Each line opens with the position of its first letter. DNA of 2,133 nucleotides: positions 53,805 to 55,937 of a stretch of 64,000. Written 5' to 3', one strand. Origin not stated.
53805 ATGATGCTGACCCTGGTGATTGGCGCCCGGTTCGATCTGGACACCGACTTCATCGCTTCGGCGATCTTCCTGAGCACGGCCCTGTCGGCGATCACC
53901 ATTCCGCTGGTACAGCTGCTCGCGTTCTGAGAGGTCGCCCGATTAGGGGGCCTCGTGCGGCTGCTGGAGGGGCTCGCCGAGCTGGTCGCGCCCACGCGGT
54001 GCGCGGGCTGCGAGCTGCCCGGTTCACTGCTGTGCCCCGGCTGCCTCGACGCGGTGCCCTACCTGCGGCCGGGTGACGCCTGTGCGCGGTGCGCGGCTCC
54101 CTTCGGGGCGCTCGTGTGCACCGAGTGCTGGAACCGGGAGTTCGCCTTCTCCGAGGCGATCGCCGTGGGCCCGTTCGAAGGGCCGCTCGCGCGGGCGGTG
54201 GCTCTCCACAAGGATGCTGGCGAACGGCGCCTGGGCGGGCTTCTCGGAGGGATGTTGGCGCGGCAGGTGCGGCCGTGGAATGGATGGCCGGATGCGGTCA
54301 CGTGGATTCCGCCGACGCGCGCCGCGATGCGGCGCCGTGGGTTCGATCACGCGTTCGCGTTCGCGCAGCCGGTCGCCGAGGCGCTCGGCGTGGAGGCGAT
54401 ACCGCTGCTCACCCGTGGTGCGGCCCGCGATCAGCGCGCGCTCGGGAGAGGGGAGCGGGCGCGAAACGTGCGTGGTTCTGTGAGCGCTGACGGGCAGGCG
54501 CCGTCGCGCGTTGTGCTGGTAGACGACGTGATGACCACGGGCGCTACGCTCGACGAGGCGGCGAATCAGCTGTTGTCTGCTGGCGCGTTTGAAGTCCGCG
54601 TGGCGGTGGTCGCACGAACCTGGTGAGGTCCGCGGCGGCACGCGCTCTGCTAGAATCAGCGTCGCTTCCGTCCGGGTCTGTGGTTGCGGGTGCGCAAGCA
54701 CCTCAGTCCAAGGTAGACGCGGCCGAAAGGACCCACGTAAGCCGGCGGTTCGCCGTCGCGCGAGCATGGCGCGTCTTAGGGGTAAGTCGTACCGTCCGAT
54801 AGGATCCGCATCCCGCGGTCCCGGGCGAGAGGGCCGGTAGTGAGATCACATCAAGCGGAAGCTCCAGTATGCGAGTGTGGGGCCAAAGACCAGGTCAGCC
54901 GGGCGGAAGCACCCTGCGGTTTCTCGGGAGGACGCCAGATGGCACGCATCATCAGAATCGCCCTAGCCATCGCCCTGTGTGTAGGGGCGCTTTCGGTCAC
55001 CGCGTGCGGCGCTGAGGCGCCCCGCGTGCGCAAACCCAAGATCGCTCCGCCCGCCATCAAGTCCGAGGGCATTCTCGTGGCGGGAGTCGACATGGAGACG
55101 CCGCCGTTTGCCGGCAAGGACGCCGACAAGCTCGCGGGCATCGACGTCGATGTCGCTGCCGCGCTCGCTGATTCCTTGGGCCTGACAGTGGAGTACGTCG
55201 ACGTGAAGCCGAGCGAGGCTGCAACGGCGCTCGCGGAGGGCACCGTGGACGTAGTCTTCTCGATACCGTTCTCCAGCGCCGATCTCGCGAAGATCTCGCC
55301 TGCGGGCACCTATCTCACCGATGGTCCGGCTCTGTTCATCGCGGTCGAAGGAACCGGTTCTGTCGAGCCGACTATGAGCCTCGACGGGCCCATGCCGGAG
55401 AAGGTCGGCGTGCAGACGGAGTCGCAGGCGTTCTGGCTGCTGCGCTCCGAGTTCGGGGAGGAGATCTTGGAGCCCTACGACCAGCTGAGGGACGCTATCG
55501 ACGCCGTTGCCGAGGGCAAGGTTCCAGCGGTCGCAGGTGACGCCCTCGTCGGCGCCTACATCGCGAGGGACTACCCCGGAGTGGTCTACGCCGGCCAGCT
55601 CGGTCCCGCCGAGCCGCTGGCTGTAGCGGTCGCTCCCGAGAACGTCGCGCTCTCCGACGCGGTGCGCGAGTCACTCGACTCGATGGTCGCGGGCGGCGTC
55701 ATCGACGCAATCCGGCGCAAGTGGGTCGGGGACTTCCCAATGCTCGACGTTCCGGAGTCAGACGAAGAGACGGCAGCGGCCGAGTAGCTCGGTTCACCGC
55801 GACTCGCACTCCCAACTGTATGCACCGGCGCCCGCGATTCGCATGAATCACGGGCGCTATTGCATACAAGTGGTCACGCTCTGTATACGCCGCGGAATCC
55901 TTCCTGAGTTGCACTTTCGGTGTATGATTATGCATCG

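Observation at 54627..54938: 312-nt non-coding gap with a long-range SD-sequestering helix: unclassified leader RNA upstream of an amino-acid binding protein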

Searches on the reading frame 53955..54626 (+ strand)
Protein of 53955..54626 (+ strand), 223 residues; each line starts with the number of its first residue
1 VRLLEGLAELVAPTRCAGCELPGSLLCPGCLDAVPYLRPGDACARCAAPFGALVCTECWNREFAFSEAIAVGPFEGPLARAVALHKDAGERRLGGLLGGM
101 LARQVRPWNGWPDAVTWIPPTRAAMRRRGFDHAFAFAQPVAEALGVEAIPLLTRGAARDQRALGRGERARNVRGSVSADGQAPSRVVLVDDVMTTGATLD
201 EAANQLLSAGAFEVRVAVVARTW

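Call 5: search_protein_families(library=pfam, proteins=[window:53955-54626:+])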
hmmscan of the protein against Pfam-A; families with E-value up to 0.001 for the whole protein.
window:53955-54626:+ (223 aa): 1 family
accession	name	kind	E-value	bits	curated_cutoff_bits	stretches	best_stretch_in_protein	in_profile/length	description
PF00156.33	Pribosyltran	-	1.2e-07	31.7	26.3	1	183-220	87-124/158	Phosphoribosyl transferase domain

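Call 29: search_protein_families(library=ncbifam, proteins=[window:53955-54623:+], max_evalue=0.001)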
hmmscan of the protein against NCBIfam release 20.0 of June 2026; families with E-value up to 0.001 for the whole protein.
window:53955-54623:+ (223 aa): 9 families
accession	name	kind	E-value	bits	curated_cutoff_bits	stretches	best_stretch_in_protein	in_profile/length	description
NF008616.0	PRK11595.1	equivalog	7.5e-18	64.8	304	1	26-222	22-226/227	DNA utilization protein GntX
TIGR00201.1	comF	subfamily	1.8e-15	57.4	233.55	1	43-221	15-190/190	ComF family protein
NF005537.0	PRK07199.1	subfamily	4.7e-06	25.9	322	1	178-219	205-247/301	ribose-phosphate diphosphokinase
TIGR01251.1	ribP_PPkin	subfamily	3.9e-05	22.7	113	1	185-219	212-246/309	ribose-phosphate diphosphokinase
TIGR00336.1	pyrE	equivalog_domain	6.3e-05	22.8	106.8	1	181-216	106-140/173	orotate phosphoribosyltransferase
NF002620.0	PRK02277.1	subfamily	7.6e-05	22.5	115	1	182-220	140-178/201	orotate phosphoribosyltransferase-like protein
NF002095.0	PRK00934.1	equivalog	0.00033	19.9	296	1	185-219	207-241/287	ribose-phosphate diphosphokinase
NF006605.0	PRK09162.1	equivalog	0.00053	19.4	181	1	185-220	100-135/183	hypoxanthine-guanine phosphoribosyltransferase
NF002320.0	PRK01259.1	subfamily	0.00059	19.3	297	1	184-217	215-248/316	ribose-phosphate diphosphokinase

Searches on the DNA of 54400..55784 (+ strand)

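Call 4: search_rna_families(source=window, start=54400, end=55100, threshold=evalue, max_evalue=1, show_alignments=2)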
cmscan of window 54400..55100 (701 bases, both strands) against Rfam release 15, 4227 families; matches with E-value up to 1: 1.
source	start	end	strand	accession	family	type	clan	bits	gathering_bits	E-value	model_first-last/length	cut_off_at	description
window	54667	54907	+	RF03072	raiA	Cis-reg; riboswitch;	-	155.6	101.3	7.3e-41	1-209/209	no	raiA RNA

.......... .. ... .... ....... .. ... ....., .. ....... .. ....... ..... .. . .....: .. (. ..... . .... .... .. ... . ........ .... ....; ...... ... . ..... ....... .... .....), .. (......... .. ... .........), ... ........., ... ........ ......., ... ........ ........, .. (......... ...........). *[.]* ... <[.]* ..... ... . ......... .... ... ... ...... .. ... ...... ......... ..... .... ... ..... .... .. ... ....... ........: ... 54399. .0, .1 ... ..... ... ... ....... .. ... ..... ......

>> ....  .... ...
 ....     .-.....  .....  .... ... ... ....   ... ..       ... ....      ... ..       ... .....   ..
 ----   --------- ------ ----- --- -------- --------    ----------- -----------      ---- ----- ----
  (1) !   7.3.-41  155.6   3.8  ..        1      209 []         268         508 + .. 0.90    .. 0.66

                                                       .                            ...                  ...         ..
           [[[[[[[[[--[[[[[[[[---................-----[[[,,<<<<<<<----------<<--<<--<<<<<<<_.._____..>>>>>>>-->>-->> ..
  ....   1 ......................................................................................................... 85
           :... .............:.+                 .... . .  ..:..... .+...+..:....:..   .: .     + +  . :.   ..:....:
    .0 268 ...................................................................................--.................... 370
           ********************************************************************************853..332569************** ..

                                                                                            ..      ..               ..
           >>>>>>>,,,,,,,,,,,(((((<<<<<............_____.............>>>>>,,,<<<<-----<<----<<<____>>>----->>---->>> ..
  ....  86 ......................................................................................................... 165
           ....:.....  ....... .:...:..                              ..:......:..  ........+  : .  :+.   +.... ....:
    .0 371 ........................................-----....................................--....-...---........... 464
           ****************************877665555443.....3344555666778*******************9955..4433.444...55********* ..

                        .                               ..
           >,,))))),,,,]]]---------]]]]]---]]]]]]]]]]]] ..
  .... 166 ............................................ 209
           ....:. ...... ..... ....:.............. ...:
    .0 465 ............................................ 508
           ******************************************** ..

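Call 47: search_rna_families(sources=[L001, L013, L023, L031, L049, L056, L066, L072, L074, L075, L076, L077, L078], threshold=gathering)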
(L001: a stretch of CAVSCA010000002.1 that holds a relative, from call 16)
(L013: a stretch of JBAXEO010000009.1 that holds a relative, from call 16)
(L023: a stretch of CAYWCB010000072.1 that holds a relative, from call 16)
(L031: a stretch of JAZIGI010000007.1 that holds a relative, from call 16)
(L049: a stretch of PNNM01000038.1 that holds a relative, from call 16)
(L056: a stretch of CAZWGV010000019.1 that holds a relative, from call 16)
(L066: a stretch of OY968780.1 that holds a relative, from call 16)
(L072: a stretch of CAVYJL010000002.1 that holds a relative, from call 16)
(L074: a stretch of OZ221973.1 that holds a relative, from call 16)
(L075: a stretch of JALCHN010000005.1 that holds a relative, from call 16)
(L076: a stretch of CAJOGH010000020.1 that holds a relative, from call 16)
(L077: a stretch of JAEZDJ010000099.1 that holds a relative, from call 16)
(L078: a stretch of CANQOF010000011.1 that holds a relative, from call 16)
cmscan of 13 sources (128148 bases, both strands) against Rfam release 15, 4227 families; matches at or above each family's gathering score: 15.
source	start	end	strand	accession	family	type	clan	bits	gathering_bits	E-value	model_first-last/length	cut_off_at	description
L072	4670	4915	+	RF03072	raiA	Cis-reg; riboswitch;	-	162.6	101.3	1.4e-40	1-209/209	no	raiA RNA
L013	4266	4508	+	RF03072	raiA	Cis-reg; riboswitch;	-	160.9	101.3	4.3e-40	1-209/209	no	raiA RNA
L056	4693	4937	+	RF03072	raiA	Cis-reg; riboswitch;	-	160.5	101.3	5.3e-40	1-209/209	no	raiA RNA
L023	4704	4943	+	RF03072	raiA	Cis-reg; riboswitch;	-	159.4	101.3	1.2e-39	1-209/209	no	raiA RNA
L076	1039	1294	+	RF03072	raiA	Cis-reg; riboswitch;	-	158.9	101.3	1.6e-39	1-209/209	no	raiA RNA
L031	4686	4925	+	RF03072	raiA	Cis-reg; riboswitch;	-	157.9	101.3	2.9e-39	1-209/209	no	raiA RNA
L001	4730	4972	+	RF03072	raiA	Cis-reg; riboswitch;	-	157.2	101.3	4.5e-39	1-209/209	no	raiA RNA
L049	4331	4560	+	RF03072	raiA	Cis-reg; riboswitch;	-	155.4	101.3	1.4e-38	1-209/209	no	raiA RNA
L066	4620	4859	+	RF03072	raiA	Cis-reg; riboswitch;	-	152.1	101.3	1.3e-37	1-209/209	no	raiA RNA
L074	4632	4869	+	RF03072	raiA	Cis-reg; riboswitch;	-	149.2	101.3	8.4e-37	1-209/209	no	raiA RNA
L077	4721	4954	+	RF03072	raiA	Cis-reg; riboswitch;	-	146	101.3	6.7e-36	1-209/209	no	raiA RNA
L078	4477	4739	+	RF03072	raiA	Cis-reg; riboswitch;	-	133.5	101.3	2.1e-32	1-209/209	no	raiA RNA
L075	4726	4966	+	RF03072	raiA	Cis-reg; riboswitch;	-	121.2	101.3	6.4e-29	1-209/209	no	raiA RNA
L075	573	643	+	RF00005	tRNA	Gene; tRNA;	CL00001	73.9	29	5.3e-14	1-71/71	no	tRNA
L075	473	546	+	RF00005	tRNA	Gene; tRNA;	CL00001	69.1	29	1.1e-12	1-71/71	no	tRNA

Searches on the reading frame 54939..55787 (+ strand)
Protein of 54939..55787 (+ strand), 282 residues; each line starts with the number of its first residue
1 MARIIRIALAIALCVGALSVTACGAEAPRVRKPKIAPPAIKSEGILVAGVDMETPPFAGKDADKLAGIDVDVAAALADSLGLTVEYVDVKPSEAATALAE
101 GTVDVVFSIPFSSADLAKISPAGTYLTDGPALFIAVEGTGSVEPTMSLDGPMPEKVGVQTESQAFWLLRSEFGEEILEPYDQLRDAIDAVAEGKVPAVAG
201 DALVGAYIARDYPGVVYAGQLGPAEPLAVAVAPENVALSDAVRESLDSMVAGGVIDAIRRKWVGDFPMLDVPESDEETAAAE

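Call 5: search_protein_families(library=pfam, proteins=[window:54939-55787:+])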
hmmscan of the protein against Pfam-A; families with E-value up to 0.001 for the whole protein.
window:54939-55787:+ (282 aa): 1 family
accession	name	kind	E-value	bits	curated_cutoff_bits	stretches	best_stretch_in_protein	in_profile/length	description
PF00497.25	SBP_bac_3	-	7.5e-18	65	26.4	1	46-264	1-131/132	Bacterial extracellular solute-binding proteins, family 3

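Call 12: find_encoding_contigs(protein=window:54939-55787:+, flank=6000, max_places=10)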
Protein window:54939-55787:+ (282 aa): no gene with exactly this product is on record in the collection.

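Call 13: find_homologous_proteins(query=window:54939-55784:+, max_evalue=1e-10)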
Query window:54939-55784:+ (282 aa): 268 proteins with E <= 1e-10 among 8000 candidates; the best 120 are listed.
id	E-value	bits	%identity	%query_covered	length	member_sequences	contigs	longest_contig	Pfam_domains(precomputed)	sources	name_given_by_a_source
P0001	1.2e-171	588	100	100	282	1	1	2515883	PF00497.26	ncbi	-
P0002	2.5e-91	324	60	87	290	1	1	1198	PF00497.26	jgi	jgi:ABC-type amino acid transport substrate-binding protein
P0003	2.0e-89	318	55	99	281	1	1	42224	PF00497.26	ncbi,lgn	-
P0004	4.2e-89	317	61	85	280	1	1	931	PF00497.26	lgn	-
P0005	2.6e-88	314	57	97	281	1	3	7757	PF00497.26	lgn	-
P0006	3.2e-88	314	57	98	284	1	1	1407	PF00497.26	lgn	-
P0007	4.0e-88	314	57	95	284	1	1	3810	PF00497.26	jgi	jgi:polar amino acid transport system substrate-binding protein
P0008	4.5e-88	314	58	88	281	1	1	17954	PF00497.26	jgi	-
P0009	5.2e-88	313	57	88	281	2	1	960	PF00497.26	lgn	-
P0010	9.5e-88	313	56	98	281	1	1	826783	PF00497.26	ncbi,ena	-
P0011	1.2e-87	312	56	97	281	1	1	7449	PF00497.26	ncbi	-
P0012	1.8e-87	312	58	96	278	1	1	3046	PF00497.26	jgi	jgi:polar amino acid transport system substrate-binding protein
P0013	1.8e-87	312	56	98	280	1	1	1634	PF00497.26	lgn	-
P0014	1.8e-87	312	57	96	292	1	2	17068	PF00497.26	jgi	jgi:cystine transport system substrate-binding protein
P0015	2.1e-87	311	56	96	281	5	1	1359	PF00497.26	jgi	jgi:polar amino acid transport system substrate-binding protein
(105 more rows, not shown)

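Call 15: find_encoding_contigs(protein=P0001, flank=2000, max_places=2)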
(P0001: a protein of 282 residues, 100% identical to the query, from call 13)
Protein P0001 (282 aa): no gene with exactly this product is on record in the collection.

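Call 16: find_related_loci(query=A1, collection=genome_contigs, flank=5000)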
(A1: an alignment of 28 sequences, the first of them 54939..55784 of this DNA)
Query A1 (282 aa) in genome_contigs; peptide patterns used: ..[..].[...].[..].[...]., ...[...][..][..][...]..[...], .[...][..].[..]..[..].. (x = any residue, [..] = any of these).
599 stretches matched a pattern (row limit reached: there are more); 83 encode a relative of the query (tblastn E <= 1e-3); the best 80 are kept; 80 distinct loci.
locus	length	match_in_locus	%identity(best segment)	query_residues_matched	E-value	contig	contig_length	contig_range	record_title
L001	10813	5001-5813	58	1-271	2e-97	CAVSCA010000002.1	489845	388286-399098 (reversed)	MAG: uncultured Actinomycetes bacterium isolate MFD02979.bin.2.142 genome assembly, contig: contig_14636, whole genome s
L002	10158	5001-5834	55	1-278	1e-96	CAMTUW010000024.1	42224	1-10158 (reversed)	MAG: uncultured actinobacterium isolate G04_MAG_00003 genome assembly, contig: G04_MAG_00003_000000000030, whole genome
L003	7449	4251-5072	56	1-274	9e-95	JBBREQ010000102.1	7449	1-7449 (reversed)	MAG: Coriobacteriia bacterium isolate Co_metawrap_2508 Cmw_2508_k141_12485896_length_7449_cov_9.7808, whole genome shotg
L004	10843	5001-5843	52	2-279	3e-94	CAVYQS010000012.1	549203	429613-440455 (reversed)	MAG: uncultured Actinomycetes bacterium isolate MFD04716.bin.1.58 genome assembly, contig: contig_4525, whole genome sho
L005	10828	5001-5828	56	1-276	2e-93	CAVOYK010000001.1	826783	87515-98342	MAG: uncultured Actinomycetes bacterium isolate MFD09779.bin.2.33 genome assembly, contig: contig_14743, whole genome sh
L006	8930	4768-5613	56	1-279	1e-92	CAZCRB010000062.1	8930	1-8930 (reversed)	MAG TPA_asm: uncultured Eubacteriales bacterium isolate binchicken_co104_79 genome assembly, contig: NODE_6256_length_89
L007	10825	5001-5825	54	3-277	3e-92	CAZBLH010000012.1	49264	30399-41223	MAG TPA_asm: uncultured Eubacteriales bacterium isolate SRP268622_co1_142 genome assembly, contig: NODE_1277_length_4926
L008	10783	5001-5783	57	19-279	7e-89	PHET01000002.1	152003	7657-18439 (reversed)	MAG: Actinobacteria bacterium HGW-Actinobacteria-7 Ig3397_v2_scaffold_74, whole genome shotgun sequence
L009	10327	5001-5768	57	23-278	3e-88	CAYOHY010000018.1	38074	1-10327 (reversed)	MAG TPA_asm: uncultured Eubacteriales bacterium isolate binchicken_co152_248 genome assembly, contig: NODE_1272_length_3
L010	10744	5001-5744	58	32-279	7e-88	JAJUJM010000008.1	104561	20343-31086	MAG: Actinomycetota bacterium isolate bin117 k141_247678_length_104561_cov_18.9944, whole genome shotgun sequence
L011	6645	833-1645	54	1-273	3e-87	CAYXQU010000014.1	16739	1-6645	MAG TPA_asm: uncultured Eubacteriales bacterium isolate binchicken_co269_29 genome assembly, contig: NODE_3199_length_16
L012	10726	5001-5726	58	35-276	7e-86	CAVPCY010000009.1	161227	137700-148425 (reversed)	MAG: uncultured Actinomycetes bacterium isolate MFD00032.bin.2.33 genome assembly, contig: contig_18126, whole genome sh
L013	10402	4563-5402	52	6-282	3e-84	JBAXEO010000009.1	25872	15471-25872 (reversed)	MAG: Coriobacteriia bacterium isolate ELA247 MAG247_9, whole genome shotgun sequence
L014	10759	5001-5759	58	20-272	2e-84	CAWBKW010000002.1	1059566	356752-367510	MAG: uncultured Coriobacteriia bacterium isolate MFD02979.bin.2.177 genome assembly, contig: contig_22262, whole genome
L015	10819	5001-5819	55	7-279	6e-84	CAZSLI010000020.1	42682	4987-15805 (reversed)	MAG TPA_asm: uncultured Eubacteriales bacterium isolate binchicken_co152_201 genome assembly, contig: NODE_1044_length_4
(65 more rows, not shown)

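Call 29: search_protein_families(library=ncbifam, proteins=[window:54939-55784:+], max_evalue=0.001)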
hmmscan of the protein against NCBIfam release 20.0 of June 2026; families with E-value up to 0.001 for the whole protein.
window:54939-55784:+ (282 aa): 10 families
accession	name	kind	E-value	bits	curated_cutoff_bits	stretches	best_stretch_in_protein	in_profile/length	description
TIGR01096.1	3A0103s03R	subfamily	3.4e-18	66.1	256.35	1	41-263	22-250/250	lysine/arginine/ornithine ABC transporter substrate-binding protein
NF008426.0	PRK11260.1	equivalog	3.7e-14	52.6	312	1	38-264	35-261/266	cystine ABC transporter substrate-binding protein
NF052427.1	StpK7MSMEG_1200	equivalog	2.6e-13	49.3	900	1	35-273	353-595/601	serine/threonine protein kinase StpK7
TIGR04262.1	orph_peri_GRRM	subfamily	1.8e-10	40.6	190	1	45-255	2-215/257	extracellular substrate binding-like orphan protein GrrP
NF041764.1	ArtI_Ecoli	equivalog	7.4e-08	32.1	522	1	51-263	28-241/243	arginine ABC transporter substrate-binding protein ArtI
NF011583.0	PRK15007.1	subfamily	2e-07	30.6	358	1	51-263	28-241/243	arginine ABC transporter substrate-binding protein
NF007029.0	PRK09495.1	equivalog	3.7e-06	26.9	303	1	44-267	25-247/248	glutamine ABC transporter substrate-binding protein GlnH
NF041765.1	ArtJ_Ecoli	equivalog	1.2e-05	25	510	1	48-263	25-241/243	arginine ABC transporter substrate-binding protein ArtJ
NF008112.0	PRK10859.1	equivalog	2.1e-05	23.2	354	1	8-271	7-273/483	membrane-bound lytic murein transglycosylase MltF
NF008885.0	PRK11917.1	equivalog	0.00073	19.2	373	1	37-108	31-107/259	bifunctional adhesin/ABC transporter aspartate/glutamate-binding protein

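Call 48: list_cluster_members(proteins=[P0001])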
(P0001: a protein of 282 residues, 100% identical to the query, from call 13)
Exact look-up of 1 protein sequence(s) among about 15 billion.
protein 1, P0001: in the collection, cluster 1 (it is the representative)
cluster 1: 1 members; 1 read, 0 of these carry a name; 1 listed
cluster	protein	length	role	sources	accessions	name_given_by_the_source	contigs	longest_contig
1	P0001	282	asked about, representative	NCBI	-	-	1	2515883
